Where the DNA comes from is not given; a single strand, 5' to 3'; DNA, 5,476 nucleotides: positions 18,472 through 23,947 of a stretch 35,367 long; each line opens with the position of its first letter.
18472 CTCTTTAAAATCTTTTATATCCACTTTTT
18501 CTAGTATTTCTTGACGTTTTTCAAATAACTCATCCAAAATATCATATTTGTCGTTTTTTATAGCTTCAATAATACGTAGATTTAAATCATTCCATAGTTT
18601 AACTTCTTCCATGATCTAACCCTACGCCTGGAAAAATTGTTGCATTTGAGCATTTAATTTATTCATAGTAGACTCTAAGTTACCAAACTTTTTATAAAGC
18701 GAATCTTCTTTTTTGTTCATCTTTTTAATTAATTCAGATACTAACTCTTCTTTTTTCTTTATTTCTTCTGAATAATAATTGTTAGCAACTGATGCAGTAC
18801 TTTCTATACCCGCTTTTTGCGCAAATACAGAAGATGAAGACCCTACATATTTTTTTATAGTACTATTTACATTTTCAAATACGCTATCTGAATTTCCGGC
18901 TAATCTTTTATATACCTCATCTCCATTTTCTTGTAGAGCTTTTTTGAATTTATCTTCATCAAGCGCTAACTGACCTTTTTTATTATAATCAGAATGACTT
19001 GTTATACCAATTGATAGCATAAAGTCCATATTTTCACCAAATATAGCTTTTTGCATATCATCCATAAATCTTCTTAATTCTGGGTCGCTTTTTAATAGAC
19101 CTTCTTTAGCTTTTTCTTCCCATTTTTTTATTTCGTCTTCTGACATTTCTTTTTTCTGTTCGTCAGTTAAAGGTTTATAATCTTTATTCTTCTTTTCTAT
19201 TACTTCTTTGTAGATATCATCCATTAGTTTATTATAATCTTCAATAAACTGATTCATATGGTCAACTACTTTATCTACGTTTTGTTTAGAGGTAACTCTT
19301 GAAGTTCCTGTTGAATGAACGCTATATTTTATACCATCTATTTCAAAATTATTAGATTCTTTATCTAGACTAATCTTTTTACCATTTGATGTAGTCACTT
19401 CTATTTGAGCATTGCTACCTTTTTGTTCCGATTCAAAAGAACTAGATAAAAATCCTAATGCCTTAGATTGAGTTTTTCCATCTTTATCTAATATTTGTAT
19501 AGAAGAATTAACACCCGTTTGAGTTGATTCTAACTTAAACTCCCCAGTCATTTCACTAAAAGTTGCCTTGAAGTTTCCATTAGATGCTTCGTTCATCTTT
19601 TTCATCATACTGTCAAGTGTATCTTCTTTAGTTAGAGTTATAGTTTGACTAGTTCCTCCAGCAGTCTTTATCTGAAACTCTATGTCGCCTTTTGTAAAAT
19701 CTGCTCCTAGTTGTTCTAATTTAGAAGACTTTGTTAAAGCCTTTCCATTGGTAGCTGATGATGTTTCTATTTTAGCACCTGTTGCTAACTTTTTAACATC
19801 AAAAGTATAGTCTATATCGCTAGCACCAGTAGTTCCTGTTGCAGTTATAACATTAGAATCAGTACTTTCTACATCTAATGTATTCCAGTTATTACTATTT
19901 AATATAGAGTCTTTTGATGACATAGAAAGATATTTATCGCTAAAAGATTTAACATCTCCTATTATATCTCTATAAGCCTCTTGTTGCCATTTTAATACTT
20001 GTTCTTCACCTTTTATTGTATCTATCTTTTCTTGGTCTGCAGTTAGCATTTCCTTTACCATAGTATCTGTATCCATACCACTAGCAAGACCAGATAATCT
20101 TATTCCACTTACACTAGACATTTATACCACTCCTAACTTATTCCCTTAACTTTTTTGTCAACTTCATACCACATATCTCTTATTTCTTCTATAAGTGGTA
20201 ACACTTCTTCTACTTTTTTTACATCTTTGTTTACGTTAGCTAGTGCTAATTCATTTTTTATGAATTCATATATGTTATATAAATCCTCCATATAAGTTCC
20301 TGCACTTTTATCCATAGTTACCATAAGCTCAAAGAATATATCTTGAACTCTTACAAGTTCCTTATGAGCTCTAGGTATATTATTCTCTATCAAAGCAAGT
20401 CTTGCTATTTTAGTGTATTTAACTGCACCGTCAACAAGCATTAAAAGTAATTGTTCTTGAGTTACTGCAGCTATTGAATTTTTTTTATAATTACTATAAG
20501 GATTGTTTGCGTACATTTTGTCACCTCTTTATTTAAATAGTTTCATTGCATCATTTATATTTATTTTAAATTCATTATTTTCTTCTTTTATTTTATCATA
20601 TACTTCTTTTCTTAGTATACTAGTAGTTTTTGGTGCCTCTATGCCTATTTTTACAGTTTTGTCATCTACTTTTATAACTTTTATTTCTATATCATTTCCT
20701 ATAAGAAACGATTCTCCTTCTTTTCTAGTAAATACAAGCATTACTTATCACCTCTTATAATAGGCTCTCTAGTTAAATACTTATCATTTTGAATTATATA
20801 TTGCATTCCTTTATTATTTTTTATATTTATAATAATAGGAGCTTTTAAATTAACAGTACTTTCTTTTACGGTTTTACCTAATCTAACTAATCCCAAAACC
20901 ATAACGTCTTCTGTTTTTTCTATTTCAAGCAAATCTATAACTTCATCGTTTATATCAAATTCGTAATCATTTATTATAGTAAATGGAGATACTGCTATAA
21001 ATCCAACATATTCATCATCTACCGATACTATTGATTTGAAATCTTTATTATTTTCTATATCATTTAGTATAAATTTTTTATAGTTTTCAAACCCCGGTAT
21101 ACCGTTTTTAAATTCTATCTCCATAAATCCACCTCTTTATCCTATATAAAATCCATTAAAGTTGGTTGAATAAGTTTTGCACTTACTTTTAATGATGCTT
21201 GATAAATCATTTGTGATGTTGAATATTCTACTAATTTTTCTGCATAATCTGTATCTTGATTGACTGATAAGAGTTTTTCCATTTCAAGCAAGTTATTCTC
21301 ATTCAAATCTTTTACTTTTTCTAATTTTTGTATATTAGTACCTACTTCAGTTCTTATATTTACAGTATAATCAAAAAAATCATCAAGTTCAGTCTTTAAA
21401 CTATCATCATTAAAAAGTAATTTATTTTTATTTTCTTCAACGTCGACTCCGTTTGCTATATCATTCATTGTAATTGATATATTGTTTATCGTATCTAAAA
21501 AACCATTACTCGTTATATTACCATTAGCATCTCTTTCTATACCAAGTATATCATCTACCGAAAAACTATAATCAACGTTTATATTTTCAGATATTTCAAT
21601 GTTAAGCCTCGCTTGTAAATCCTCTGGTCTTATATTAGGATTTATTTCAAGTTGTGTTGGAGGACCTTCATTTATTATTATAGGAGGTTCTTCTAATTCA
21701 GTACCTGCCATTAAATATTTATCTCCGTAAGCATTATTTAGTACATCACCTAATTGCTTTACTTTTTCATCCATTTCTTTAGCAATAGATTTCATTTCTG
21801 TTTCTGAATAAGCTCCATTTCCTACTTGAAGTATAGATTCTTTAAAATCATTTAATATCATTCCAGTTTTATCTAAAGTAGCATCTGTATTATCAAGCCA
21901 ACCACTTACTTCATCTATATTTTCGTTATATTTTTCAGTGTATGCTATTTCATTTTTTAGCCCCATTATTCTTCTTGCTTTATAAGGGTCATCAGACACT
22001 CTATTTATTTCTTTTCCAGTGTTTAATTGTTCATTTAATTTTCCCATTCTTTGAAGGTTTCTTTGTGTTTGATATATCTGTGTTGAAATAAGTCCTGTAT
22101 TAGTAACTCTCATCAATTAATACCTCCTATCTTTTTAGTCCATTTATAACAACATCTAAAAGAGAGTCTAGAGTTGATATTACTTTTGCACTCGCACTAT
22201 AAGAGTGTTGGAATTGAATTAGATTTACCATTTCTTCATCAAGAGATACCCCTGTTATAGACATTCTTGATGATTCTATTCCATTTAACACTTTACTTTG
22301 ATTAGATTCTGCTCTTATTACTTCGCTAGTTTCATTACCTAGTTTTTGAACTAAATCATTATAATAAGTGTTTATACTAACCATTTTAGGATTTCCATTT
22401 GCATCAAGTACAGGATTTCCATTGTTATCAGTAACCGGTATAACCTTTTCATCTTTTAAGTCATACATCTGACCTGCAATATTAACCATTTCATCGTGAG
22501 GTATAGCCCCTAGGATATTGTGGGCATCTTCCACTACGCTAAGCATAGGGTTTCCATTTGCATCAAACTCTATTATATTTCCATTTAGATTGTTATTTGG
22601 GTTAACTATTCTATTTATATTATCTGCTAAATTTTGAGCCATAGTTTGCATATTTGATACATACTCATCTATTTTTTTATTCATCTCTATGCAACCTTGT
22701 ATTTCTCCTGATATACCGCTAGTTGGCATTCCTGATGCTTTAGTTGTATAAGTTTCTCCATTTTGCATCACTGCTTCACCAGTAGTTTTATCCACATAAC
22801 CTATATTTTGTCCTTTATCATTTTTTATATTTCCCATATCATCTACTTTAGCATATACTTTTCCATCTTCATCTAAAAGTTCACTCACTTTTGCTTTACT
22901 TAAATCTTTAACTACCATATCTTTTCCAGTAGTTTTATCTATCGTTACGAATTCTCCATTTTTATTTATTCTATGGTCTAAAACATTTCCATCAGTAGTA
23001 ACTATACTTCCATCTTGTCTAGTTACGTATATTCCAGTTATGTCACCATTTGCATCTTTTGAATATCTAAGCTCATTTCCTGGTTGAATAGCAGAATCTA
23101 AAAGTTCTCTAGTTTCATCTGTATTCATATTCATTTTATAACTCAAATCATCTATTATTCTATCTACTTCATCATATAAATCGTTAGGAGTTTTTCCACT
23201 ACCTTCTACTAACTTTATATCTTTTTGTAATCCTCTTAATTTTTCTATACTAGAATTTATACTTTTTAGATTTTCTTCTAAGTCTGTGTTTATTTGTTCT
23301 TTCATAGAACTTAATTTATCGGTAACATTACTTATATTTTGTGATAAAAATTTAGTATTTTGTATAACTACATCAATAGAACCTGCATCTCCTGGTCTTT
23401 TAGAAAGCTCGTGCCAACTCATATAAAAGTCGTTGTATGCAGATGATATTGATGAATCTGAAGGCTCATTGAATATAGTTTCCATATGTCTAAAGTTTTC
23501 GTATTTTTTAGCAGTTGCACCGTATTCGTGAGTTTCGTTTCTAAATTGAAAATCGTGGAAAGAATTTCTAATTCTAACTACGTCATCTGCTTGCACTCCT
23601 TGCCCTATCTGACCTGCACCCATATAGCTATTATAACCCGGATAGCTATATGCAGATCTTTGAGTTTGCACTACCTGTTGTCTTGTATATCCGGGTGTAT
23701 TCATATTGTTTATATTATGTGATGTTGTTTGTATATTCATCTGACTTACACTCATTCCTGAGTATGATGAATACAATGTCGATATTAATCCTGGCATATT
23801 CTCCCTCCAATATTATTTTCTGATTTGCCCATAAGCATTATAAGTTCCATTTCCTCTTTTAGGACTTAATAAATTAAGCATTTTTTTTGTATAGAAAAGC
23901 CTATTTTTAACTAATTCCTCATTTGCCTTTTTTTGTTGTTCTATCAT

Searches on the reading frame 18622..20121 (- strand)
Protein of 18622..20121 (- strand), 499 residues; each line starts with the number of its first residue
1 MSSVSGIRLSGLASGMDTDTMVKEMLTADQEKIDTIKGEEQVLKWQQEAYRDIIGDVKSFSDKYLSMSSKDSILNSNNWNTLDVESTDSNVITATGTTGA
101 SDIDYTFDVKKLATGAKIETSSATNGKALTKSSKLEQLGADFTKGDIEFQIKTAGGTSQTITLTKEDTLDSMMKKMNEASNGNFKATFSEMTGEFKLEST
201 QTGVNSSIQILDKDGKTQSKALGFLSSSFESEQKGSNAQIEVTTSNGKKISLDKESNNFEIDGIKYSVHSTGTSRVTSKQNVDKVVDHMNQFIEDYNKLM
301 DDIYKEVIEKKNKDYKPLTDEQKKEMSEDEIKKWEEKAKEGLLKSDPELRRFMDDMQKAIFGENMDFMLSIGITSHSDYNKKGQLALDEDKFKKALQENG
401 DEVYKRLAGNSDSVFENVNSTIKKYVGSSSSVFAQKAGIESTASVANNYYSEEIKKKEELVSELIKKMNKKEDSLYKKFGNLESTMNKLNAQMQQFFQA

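Call 8: search_protein_families(library=ncbifam, proteins=[window:18622-20121:-], max_evalue=0.001)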
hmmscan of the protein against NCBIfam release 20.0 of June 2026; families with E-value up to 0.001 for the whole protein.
window:18622-20121:- (499 aa): 3 families
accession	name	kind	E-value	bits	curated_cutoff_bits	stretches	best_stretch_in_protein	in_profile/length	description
NF005833.0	PRK07737.1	equivalog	3.1e-78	264.1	444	1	7-494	3-490/501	flagellar hook-associated protein 2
NF005188.0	PRK06664.1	equivalog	1.3e-22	80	469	2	260-494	412-649/661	flagellar hook-associated protein FliD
NF009400.1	PRK12765.1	equivalog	1.5e-06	27.1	448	1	13-303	12-317/596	flagellar filament capping protein FliD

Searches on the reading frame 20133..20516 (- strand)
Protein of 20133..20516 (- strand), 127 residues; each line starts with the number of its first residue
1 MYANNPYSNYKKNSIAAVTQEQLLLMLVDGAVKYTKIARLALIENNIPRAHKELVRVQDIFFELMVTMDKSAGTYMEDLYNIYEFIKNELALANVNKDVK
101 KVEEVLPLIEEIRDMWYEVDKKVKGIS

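Call 9: search_protein_families(library=ncbifam, proteins=[window:20133-20516:-], max_evalue=0.001)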
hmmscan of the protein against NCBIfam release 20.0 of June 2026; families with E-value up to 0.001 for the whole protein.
window:20133-20516:- (127 aa): 1 family
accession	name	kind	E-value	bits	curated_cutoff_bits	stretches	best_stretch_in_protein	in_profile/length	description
TIGR00208.1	fliS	equivalog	3.9e-23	81.9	53.75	1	1-119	1-120/124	flagellar export chaperone FliS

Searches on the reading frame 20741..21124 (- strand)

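Call 9: search_protein_families(library=ncbifam, proteins=[window:20741-21124:-], max_evalue=0.001)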
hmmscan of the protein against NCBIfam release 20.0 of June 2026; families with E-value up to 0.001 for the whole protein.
window:20741-21124:- (127 aa): 8 families
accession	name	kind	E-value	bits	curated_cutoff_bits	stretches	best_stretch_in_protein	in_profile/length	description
NF009793.2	PRK13285.1-1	equivalog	2.3e-39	134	130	1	3-122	11-131/132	flagellar assembly protein FliW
NF009798.0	PRK13285.2-1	equivalog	8.5e-38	129.6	208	1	3-123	19-140/159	flagellar assembly protein FliW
NF009799.0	PRK13285.2-2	equivalog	1.9e-28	99.1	165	1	3-124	19-139/150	flagellar assembly protein FliW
NF009800.0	PRK13285.2-3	equivalog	2.6e-26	92.2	226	1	3-123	19-138/149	flagellar assembly protein FliW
NF009801.0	PRK13285.2-4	equivalog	8.2e-21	74.1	223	1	3-123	19-138/152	flagellar assembly protein FliW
NF009790.1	PRK13282.1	equivalog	8.7e-21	74.4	135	1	1-116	1-113/128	flagellar assembly protein FliW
NF009792.0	PRK13284.1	equivalog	1.9e-16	60.3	171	1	3-113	19-135/146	flagellar assembly protein FliW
NF009791.1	PRK13283.1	equivalog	4.9e-15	55.9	169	1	1-112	1-110/129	flagellar assembly protein FliW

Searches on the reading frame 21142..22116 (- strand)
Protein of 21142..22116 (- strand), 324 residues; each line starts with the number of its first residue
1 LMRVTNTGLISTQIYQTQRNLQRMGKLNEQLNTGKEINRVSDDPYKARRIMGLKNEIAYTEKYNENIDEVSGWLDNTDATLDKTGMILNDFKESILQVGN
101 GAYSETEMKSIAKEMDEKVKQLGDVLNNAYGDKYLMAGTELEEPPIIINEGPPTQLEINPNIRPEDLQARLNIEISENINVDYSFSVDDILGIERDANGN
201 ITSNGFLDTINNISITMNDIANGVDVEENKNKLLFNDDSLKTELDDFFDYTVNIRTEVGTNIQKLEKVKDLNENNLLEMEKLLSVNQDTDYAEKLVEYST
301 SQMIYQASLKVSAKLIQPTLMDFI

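Call 9: search_protein_families(library=ncbifam, proteins=[window:21142-22116:-], max_evalue=0.001)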
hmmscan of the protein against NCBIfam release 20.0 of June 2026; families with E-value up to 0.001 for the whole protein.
window:21142-22116:- (324 aa): 16 families
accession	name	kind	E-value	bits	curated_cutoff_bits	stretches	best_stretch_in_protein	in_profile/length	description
TIGR02550.1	flagell_flgL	equivalog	8.3e-54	183.4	127.2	2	3-193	1-184/387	flagellar hook-associated protein FlgL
NF005187.0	PRK06663.1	equivalog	9.4e-33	113.6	337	2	1-146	1-147/419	flagellar hook-associated protein 3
NF009361.0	PRK12717.1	equivalog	2.9e-24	85.5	407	1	2-149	1-149/524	flagellar hook-associated protein 3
NF006265.0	PRK08412.1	equivalog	4.3e-15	54.9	749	1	2-149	1-148/827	flagellar hook-associated protein FlgL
NF011282.0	PRK14692.1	equivalog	8.6e-15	54.1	878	2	2-146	1-145/749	flagellar hook-associated protein FlgL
NF006489.0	PRK08913.1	equivalog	1.4e-14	54.2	217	1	2-324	3-302/303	flagellin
NF005980.0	PRK08073.1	equivalog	1.7e-13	50.5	291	1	10-323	12-286/287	flagellar hook-associated protein 3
NF033376.1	lat_flg_LafA_1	exception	2.5e-07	30.3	440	1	28-136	28-137/304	lateral flagellin LafA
NF009445.0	PRK12803.1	equivalog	2.5e-07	30.2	450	1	18-127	17-126/335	flagellin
NF038071.1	lat_flg_LafA_2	exception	3.3e-07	30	365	0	23-139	24-141/284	lateral flagellin LafA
NF009446.0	PRK12804.1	subfamily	2.5e-06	27.2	352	1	26-314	25-288/301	flagellin Hag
NF009449.0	PRK12807.1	subfamily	3e-06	27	347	1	5-139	5-139/287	flagellin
NF004669.0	PRK06008.1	equivalog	6e-05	22.5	230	1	8-148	10-147/348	flagellar hook-associated family protein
NF009447.0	PRK12805.1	equivalog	0.00044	19.9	404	1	6-127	4-126/287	FliC/FljB family flagellin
NF006469.0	PRK08869.1-4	equivalog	0.00082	18.8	627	0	10-127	12-128/377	flagellin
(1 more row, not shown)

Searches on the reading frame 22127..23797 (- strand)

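Call 9: search_protein_families(library=ncbifam, proteins=[window:22127-23797:-], max_evalue=0.001)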
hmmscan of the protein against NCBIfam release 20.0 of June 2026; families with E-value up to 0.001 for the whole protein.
window:22127-23797:- (556 aa): 14 families
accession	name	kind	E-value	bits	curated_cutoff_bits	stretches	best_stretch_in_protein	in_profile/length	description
TIGR02492.1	flgK_ends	equivalog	2.9e-87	293.8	170.75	2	6-228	1-215/437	flagellar hook-associated protein FlgK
NF009456.0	PRK12816.1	equivalog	5.5e-09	36.1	416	1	5-46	2-49/264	flagellar basal body rod protein FlgG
TIGR02488.1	flgG_G_neg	equivalog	1.7e-08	34.3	252.75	2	8-46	2-46/259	flagellar basal-body rod protein FlgG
NF004241.1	PRK05682.1-5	equivalog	6.1e-08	32.2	469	1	5-43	2-40/446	flagellar hook protein FlgE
NF004243.1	PRK05682.2-2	equivalog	1.8e-07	30.6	801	1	489-555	354-419/420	flagellar hook protein FlgE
NF004238.1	PRK05682.1-1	equivalog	2.7e-07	30.2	400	1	500-552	360-412/414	flagellar hook protein FlgE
TIGR02490.1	flgF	equivalog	3.4e-07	30.1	178.5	1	8-63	1-56/218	flagellar basal-body rod protein FlgF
TIGR03506.1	FlgEFG_subfam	subfamily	9.8e-07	28.8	70.25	1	7-76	2-65/351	flagellar hook-basal body complex protein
NF040922.1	flgE_Caulobact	equivalog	7.7e-06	25.2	750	0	508-552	458-502/505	flagellar hook protein FlgE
TIGR01395.1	FlgC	equivalog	1.2e-05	25.6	102.1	0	11-80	7-77/137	flagellar basal body rod protein FlgC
NF009278.1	PRK12636.1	equivalog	1.6e-05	24.6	350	0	5-69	2-72/263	flagellar basal body rod protein FlgG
TIGR01396.1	FlgB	equivalog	9.8e-05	22.6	59.05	0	10-42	7-39/131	flagellar basal body rod protein FlgB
NF009275.1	PRK12632.1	equivalog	0.00022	21.6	170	1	4-46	4-46/130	flagellar basal body rod protein FlgC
NF004242.0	PRK05682.2-1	equivalog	0.00066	18.6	365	0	507-553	374-420/422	flagellar hook protein FlgE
